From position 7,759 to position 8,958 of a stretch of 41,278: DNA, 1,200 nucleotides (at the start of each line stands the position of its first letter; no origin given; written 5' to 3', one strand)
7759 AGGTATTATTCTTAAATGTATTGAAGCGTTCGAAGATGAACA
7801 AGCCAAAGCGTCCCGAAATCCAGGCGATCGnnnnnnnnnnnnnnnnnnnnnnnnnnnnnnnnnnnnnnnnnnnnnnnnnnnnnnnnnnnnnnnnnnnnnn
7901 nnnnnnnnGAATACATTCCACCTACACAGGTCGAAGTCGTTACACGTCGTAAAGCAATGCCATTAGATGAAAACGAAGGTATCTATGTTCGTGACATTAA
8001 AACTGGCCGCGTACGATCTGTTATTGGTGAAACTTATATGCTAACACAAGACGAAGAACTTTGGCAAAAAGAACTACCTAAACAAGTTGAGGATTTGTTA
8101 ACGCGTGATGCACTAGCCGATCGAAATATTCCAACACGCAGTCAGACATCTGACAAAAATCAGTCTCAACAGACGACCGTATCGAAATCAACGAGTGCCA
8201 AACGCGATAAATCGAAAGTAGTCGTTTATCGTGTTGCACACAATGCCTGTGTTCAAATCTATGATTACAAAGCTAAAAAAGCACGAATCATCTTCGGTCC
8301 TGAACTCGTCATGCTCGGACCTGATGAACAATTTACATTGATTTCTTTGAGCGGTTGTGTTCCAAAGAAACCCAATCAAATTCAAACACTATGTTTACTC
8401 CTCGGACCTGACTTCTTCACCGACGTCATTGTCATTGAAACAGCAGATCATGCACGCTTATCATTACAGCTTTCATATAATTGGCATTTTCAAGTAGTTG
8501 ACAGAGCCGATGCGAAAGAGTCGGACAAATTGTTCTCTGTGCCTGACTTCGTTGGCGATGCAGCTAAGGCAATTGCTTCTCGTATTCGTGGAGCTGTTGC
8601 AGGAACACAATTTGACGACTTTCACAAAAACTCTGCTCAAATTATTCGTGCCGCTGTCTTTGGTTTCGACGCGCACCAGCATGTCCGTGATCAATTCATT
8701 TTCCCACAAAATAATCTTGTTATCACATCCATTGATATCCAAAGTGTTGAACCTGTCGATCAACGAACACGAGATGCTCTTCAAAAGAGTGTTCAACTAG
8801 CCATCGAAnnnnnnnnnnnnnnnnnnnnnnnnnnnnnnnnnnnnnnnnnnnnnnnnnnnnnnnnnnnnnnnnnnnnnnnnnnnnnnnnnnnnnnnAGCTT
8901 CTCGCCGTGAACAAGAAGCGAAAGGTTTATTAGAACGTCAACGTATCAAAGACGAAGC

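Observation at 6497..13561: Inverted tail-to-tail pair of diverged major vault protein genes sharing perfectly identical nucleotide tracts: a gene-conversion signature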

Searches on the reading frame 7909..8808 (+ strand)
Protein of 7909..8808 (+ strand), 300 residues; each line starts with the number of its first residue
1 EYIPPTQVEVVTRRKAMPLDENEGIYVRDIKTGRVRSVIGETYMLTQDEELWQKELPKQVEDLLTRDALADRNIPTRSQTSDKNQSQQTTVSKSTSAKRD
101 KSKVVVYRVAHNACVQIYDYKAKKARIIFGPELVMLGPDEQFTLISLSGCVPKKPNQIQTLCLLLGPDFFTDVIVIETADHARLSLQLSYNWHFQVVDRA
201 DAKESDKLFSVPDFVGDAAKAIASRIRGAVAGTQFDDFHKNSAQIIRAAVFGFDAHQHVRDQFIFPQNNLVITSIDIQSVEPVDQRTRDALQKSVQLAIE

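Call 5: find_homologous_proteins(query=window:7909-8808:+)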
Query seq(300 aa) (300 aa): 1368 proteins with E <= 0.001 among 2813 candidates; the best 120 are listed.
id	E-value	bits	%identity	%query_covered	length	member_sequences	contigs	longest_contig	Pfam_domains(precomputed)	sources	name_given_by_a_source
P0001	7.2e-171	585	86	100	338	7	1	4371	PF17795.7,PF17796.7,PF11978.14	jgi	jgi:major vault protein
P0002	3.6e-170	583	86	100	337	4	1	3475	PF17795.7,PF17796.7,PF11978.14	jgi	jgi:major vault protein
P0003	2.6e-168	577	84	100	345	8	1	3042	PF17795.7,PF17796.7,PF11978.14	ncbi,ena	-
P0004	6.3e-168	575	82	100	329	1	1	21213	PF17795.7,PF17796.7,PF11978.14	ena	-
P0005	1.5e-167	574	86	100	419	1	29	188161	PF17795.7,PF17796.7,PF11978.14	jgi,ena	-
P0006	1.2e-166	571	85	100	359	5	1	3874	PF17795.7,PF17796.7,PF11978.14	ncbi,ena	-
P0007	2.2e-164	564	85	100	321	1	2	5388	PF17795.7,PF17796.7,PF11978.14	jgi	jgi:major vault protein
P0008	9.6e-163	558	84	100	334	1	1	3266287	PF17795.7,PF17796.7,PF11978.14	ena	-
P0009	2.0e-162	557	85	100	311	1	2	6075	PF17795.7,PF17796.7,PF11978.14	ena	-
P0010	1.8e-161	554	84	100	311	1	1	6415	PF17795.7,PF17796.7,PF11978.14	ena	-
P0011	4.6e-161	553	87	95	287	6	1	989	PF17795.7,PF17796.7,PF11978.14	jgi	-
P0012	1.2e-160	551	84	100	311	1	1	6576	PF17795.7,PF17796.7,PF11978.14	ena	-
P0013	5.7e-160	549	84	100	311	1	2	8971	PF17795.7,PF17796.7,PF11978.14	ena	-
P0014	1.8e-153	528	84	95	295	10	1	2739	PF17795.7,PF17796.7,PF11978.14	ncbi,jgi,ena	jgi:major vault protein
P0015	1.5e-152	525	77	100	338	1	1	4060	PF17795.7,PF17796.7,PF11978.14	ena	-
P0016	2.2e-151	521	81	97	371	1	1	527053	PF17795.7,PF17796.7,PF11978.14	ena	-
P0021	3.7e-143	494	85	86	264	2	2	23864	PF17795.7,PF17796.7,PF11978.14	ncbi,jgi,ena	jgi:major vault protein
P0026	3.2e-138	478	82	86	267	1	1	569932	PF17795.7,PF11978.14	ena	-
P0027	7.7e-137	473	84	86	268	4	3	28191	PF17795.7,PF17796.7,PF11978.14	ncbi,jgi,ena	jgi:major vault protein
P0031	1.6e-130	453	71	96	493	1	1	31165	PF17795.7,PF17796.7,PF11978.14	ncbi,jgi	jgi:major vault protein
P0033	7.1e-129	447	68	100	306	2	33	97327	PF17795.7,PF17796.7,PF11978.14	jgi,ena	-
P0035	1.2e-126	440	69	96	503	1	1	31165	PF17795.7,PF17796.7,PF01505.24,PF11978.14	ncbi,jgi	jgi:major vault protein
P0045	5.9e-123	428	66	100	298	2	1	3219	PF17795.7,PF17796.7,PF11978.14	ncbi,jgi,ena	jgi:major vault protein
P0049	1.8e-119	416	64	100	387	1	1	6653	PF17795.7,PF17796.7,PF17794.7,PF01505.24,PF11978.14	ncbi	-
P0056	6.7e-116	405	87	67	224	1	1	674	PF17795.7,PF11978.14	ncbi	ncbi:unnamed protein product, partial [Adineta steineri]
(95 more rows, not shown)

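Call 15: find_encoding_contigs(protein=P0005, flank=8000, max_places=4)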
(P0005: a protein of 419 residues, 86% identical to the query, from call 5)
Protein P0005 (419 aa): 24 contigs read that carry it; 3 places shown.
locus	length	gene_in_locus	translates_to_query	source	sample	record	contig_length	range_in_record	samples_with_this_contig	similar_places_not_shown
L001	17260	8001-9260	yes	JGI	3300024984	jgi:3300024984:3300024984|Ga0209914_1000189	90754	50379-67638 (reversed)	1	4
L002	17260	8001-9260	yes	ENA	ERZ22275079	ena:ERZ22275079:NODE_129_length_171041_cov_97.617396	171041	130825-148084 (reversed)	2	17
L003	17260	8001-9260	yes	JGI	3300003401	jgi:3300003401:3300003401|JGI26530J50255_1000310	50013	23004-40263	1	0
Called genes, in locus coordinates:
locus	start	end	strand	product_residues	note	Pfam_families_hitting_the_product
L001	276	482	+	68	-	-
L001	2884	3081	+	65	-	-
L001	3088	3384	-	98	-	-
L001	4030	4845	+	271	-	-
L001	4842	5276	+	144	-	-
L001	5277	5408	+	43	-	-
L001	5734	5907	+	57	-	PF07738:Sad1_UNC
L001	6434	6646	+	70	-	-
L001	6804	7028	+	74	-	-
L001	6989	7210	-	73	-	-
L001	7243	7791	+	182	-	PF01505:Vault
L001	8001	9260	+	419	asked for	PF17796:Vault_4, PF17795:Vault_3, PF11978:MVP_shoulder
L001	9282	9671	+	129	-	-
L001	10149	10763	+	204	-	-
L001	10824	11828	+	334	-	PF02952:Fucose_iso_C (weak)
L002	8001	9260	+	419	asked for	PF17796:Vault_4, PF17795:Vault_3, PF11978:MVP_shoulder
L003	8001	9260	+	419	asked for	PF17796:Vault_4, PF17795:Vault_3, PF11978:MVP_shoulder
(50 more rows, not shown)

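Call 16: find_encoding_contigs(protein=P0033, flank=8000, max_places=4)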
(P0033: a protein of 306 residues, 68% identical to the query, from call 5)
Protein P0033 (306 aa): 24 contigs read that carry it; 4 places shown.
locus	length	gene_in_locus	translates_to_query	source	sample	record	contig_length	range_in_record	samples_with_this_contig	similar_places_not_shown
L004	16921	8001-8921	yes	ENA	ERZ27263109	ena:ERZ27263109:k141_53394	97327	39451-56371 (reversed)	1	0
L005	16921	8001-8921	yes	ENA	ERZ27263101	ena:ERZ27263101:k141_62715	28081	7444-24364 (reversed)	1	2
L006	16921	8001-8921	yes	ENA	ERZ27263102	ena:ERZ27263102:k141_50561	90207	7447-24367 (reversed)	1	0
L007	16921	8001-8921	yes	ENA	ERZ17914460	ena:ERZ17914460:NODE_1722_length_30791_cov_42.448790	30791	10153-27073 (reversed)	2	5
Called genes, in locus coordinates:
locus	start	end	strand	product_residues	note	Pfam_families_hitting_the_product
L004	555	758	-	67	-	-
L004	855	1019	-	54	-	-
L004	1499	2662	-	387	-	PF00001:7tm_1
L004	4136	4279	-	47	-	-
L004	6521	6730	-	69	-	-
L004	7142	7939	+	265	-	PF01505:Vault, PF17794:Vault_2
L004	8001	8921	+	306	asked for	PF17796:Vault_4, PF17795:Vault_3, PF11978:MVP_shoulder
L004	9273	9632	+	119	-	-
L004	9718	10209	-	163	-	-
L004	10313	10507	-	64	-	-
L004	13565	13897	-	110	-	-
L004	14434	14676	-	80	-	-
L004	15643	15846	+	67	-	-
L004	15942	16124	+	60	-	-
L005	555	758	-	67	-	-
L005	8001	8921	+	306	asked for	PF17796:Vault_4, PF17795:Vault_3, PF11978:MVP_shoulder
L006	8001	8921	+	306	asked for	PF17796:Vault_4, PF17795:Vault_3, PF11978:MVP_shoulder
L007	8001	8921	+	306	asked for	PF17796:Vault_4, PF17795:Vault_3, PF11978:MVP_shoulder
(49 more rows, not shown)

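Call 22: find_related_loci(query=A2, collection=metagenome_contigs, flank=6000)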
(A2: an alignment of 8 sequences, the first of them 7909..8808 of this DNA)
Query A2 (300 aa) in metagenome_contigs; peptide patterns used: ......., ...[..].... (x = any residue, [..] = any of these).
600 stretches matched a pattern (row limit reached: there are more); 312 encode a relative of the query (tblastn E <= 1e-3); the best 80 are kept; 79 distinct loci.
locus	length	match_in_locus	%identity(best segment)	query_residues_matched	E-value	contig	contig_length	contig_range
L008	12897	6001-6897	86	1-300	2e-179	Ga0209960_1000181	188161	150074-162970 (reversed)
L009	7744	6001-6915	86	1-300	1e-177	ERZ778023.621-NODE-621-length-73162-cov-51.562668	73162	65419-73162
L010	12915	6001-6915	86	1-300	2e-177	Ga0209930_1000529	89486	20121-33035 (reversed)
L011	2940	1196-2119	83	1-300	0e+0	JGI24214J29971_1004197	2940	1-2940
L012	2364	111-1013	87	1-300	0e+0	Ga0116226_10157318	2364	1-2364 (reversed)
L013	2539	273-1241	79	1-300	0e+0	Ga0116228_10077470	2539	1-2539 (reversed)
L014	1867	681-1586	86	1-300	0e+0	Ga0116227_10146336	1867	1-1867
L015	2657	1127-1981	71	1-300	1e-156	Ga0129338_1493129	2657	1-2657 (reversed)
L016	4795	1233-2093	70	1-300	3e-146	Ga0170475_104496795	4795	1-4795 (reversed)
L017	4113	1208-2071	71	1-300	1e-147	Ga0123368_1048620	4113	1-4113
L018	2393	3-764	86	51-300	7e-151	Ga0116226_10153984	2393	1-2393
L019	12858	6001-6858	68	1-300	2e-140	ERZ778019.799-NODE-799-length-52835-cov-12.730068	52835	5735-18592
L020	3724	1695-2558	69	1-300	6e-144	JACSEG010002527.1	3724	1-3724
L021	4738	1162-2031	71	1-300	3e-139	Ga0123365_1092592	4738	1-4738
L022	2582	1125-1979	68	1-300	8e-145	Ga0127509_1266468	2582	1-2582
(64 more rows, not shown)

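Call 47: search_solved_structures(query=window:7909-8808:+, show_alignments=1)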
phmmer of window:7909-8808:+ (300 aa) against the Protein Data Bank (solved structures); distinct sequences matched with E-value up to 0.001: 6.
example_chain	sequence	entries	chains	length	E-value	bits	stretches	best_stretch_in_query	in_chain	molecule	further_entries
11dr_A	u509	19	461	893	5.5e-122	409.8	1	1-300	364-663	Major vault protein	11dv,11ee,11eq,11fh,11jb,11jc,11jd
9z4w_A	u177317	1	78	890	1.3e-121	408.6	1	1-300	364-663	Major vault protein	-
4hl8_A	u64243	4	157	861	4.2e-120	403.6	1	1-300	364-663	Major vault protein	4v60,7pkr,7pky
2qzv_A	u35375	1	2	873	4.3e-120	403.6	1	1-300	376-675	Major vault protein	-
7pkz_A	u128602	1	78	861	4.8e-120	403.4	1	1-300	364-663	Major vault protein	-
6bp7_A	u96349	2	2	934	5.3e-120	403.3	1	1-300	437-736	Major vault protein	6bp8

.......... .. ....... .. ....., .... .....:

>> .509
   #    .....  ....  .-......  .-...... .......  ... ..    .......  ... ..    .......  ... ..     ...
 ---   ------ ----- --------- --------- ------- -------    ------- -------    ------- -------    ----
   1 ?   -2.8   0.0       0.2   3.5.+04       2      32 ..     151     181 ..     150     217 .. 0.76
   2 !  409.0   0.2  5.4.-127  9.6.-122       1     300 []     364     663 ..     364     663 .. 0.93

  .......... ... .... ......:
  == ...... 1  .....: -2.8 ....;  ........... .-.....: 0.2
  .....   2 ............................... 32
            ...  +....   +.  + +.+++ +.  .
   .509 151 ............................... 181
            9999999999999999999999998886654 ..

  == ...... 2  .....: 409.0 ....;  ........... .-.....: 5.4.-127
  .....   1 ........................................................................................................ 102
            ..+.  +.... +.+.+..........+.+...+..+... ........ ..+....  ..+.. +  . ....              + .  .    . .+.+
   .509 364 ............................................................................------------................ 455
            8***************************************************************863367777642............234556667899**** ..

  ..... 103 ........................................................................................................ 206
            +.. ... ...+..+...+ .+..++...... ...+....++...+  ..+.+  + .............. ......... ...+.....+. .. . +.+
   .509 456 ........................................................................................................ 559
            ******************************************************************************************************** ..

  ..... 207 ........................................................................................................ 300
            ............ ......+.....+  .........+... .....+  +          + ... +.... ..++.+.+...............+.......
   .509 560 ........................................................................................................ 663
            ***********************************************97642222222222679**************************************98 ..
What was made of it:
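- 6497..9552 (+): MVP-A gene. Eight exons: 6497-6687, 6745-6913, 6978-7286, 7345-7611, 7667-7851, 7908-8808, 8858-9098, 9152-9552. Encodes 887 aa. Exon 6 matches PDB MVP chains at E = 5e-122 (call 47).
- On Major vault protein (MVP): Exon 6 aligns to human/rat MVP residues 364-663 at E = 5e-122 (call 47).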

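Call 48: list_cluster_members(proteins=[P0003, P0006, P0014, P0021, P0027, P0045, P0056, P0031, P0035, P0049])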
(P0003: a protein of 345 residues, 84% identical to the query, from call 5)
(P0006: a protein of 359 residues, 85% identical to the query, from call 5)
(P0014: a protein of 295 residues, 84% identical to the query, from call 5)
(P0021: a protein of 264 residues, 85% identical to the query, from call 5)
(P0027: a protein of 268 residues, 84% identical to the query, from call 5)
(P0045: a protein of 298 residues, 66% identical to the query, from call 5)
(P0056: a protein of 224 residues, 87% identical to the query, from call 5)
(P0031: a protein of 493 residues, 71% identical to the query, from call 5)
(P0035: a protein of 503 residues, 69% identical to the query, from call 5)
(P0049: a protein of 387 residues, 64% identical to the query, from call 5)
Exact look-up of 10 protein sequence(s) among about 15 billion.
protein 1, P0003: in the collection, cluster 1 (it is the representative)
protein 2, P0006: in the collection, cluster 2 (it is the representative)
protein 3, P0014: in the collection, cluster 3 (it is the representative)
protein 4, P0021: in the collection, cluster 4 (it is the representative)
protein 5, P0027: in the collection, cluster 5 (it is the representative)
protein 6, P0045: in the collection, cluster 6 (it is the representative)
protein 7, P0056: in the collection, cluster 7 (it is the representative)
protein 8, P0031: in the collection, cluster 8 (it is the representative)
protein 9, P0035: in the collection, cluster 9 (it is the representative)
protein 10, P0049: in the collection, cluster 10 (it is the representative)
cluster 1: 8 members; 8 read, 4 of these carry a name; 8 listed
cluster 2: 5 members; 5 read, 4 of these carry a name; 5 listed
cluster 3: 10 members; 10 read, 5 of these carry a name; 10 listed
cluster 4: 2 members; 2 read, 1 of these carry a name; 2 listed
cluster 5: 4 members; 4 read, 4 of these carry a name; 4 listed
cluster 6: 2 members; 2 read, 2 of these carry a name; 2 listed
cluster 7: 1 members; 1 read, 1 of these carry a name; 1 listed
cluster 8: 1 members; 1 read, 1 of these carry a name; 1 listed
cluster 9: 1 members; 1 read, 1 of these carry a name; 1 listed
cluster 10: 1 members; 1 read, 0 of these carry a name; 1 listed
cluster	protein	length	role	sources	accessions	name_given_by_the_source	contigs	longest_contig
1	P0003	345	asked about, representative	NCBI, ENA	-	-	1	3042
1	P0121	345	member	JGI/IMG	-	major vault protein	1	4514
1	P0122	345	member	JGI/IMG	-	major vault protein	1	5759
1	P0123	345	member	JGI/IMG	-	major vault protein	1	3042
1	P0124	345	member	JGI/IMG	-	major vault protein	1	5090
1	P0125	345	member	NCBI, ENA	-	-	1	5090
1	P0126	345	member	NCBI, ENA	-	-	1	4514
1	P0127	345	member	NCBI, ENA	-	-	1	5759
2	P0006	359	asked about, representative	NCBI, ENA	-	-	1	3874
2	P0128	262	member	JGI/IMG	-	major vault protein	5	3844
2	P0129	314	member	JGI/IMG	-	major vault protein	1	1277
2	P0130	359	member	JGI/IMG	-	major vault protein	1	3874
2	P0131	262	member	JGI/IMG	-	major vault protein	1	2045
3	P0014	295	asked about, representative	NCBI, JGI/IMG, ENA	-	major vault protein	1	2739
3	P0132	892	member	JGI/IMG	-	major vault protein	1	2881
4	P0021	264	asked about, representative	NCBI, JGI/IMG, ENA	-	major vault protein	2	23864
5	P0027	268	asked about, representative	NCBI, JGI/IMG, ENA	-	major vault protein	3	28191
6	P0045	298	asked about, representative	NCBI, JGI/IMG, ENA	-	major vault protein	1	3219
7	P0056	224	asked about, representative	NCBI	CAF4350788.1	unnamed protein product, partial [Adineta steineri]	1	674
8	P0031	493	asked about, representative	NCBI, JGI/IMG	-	major vault protein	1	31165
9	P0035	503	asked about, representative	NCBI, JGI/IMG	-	major vault protein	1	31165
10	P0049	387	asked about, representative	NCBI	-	-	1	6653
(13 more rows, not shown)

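Call 49: find_encoding_contigs(protein=P0008, flank=8000, max_places=2)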
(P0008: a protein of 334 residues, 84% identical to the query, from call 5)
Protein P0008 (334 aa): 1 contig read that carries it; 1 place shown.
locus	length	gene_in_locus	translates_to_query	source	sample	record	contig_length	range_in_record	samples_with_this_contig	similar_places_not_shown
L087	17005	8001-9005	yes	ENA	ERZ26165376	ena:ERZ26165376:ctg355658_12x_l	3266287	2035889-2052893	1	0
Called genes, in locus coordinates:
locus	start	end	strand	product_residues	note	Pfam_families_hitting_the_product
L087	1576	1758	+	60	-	-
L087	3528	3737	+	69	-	-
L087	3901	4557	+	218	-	-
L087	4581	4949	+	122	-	-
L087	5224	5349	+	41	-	-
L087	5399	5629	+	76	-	PF07738:Sad1_UNC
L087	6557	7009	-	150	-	-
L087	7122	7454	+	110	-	PF01505:Vault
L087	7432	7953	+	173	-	PF01505:Vault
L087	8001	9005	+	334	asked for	PF17796:Vault_4, PF17795:Vault_3, PF11978:MVP_shoulder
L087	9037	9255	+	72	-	-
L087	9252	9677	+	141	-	-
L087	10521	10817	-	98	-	-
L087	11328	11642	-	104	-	PF11978:MVP_shoulder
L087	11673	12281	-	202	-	PF17796:Vault_4, PF17795:Vault_3, PF11978:MVP_shoulder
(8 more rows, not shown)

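Call 50: find_encoding_contigs(protein=P0016, flank=8000, max_places=2)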
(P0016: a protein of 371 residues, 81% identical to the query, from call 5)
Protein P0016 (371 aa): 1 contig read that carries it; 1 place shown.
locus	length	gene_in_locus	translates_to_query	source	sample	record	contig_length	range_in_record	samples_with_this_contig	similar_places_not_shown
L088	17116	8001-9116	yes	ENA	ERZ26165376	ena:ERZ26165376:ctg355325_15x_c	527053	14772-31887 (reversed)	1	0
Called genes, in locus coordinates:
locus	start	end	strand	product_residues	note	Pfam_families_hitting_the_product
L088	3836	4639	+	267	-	-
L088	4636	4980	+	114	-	-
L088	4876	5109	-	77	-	-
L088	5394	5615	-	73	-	-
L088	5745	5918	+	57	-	PF07738:Sad1_UNC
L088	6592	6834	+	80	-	-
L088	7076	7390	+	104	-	PF01505:Vault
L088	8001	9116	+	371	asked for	PF17796:Vault_4, PF17795:Vault_3, PF11978:MVP_shoulder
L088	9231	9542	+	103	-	-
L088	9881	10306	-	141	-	PF03151:TPT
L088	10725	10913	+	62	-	-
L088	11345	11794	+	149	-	-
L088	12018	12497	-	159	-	-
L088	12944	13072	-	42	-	-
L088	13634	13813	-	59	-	-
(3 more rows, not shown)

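Call 51: find_encoding_contigs(protein=P0026, flank=8000, max_places=2)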
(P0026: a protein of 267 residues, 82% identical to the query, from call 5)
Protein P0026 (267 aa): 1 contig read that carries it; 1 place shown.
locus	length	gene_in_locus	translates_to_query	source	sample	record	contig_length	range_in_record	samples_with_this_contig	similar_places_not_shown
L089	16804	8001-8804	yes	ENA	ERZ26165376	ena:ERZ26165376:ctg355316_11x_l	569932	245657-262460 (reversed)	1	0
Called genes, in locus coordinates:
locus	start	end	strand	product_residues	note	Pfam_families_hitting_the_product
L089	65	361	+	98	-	-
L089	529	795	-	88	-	PF17811:JHD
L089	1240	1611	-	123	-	-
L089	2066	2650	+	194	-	-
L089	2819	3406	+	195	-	PF24785:RXYLT1_C (weak), PF03016:Exostosin_GT47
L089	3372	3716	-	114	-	-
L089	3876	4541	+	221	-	-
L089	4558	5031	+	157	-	-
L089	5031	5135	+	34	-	-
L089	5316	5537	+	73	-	PF07738:Sad1_UNC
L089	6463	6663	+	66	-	-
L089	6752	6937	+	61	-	PF17794:Vault_2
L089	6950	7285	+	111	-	PF01505:Vault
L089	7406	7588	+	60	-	-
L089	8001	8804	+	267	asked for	PF17795:Vault_3, PF11978:MVP_shoulder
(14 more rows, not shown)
